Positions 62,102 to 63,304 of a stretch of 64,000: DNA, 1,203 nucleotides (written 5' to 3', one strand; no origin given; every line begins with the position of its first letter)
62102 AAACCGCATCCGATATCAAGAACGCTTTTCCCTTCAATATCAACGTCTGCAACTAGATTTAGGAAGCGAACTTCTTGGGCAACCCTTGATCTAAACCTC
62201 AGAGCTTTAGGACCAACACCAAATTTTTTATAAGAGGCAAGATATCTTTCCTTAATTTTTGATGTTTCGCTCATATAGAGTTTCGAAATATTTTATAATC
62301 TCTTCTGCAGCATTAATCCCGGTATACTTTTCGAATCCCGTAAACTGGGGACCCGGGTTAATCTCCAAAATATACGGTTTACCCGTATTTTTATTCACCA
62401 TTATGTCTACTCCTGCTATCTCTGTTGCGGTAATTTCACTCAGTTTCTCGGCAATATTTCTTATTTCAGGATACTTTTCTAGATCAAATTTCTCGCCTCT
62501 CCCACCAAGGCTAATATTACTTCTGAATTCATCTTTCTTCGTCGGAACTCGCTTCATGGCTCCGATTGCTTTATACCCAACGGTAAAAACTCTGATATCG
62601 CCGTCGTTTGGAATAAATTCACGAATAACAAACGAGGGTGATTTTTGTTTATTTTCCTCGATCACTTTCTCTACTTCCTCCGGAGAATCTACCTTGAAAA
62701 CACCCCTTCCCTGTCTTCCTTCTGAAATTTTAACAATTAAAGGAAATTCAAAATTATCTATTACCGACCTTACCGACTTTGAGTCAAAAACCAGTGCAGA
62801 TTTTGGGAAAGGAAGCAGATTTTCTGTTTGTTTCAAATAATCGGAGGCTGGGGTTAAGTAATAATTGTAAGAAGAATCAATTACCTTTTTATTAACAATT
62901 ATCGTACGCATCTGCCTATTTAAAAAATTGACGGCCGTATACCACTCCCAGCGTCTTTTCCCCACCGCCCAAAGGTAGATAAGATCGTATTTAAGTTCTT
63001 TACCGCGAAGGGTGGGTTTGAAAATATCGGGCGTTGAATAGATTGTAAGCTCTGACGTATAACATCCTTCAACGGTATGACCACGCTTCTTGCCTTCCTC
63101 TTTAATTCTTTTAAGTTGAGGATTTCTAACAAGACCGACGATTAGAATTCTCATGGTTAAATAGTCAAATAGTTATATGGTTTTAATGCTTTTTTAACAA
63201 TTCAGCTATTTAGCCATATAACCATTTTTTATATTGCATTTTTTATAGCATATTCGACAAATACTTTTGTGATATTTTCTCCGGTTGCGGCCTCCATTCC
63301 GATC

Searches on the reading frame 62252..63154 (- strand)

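Call 81: search_protein_families(library=pfam, proteins=[window:62252-63154:-], max_evalue=0.0001)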
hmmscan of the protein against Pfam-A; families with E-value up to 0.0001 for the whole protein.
window:62252-63154:- (300 aa): 8 families
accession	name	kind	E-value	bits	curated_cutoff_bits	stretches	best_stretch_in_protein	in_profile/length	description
PF08443.16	RimK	-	3e-33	115.5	21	1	114-289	16-187/188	RimK-like ATP-grasp domain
PF02955.21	GSH-S_ATP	-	4.6e-14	52.7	23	1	117-254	13-154/175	Prokaryotic glutathione synthetase, ATP-grasp domain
PF07478.18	Dala_Dala_lig_C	-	3.6e-11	43.4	24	1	125-281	25-188/204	D-ala D-ala ligase C-terminus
PF02222.28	ATP-grasp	-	1.7e-08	34.7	27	1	111-252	5-148/179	ATP-grasp domain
PF02655.19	ATP-grasp_3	-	1.2e-07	32.4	23.2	1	114-269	16-157/160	ATP-grasp domain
PF14398.11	ATPgrasp_YheCD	-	1.5e-06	28.1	26.8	0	108-174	20-86/255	YheC/D like ATP-grasp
PF03133.20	TTL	-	9.6e-06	25.5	20.1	0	243-276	234-266/292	Tubulin-tyrosine ligase family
PF14397.11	ATPgrasp_ST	-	3.4e-05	23.6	31.4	0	227-274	214-261/278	Sugar-transfer associated ATP-grasp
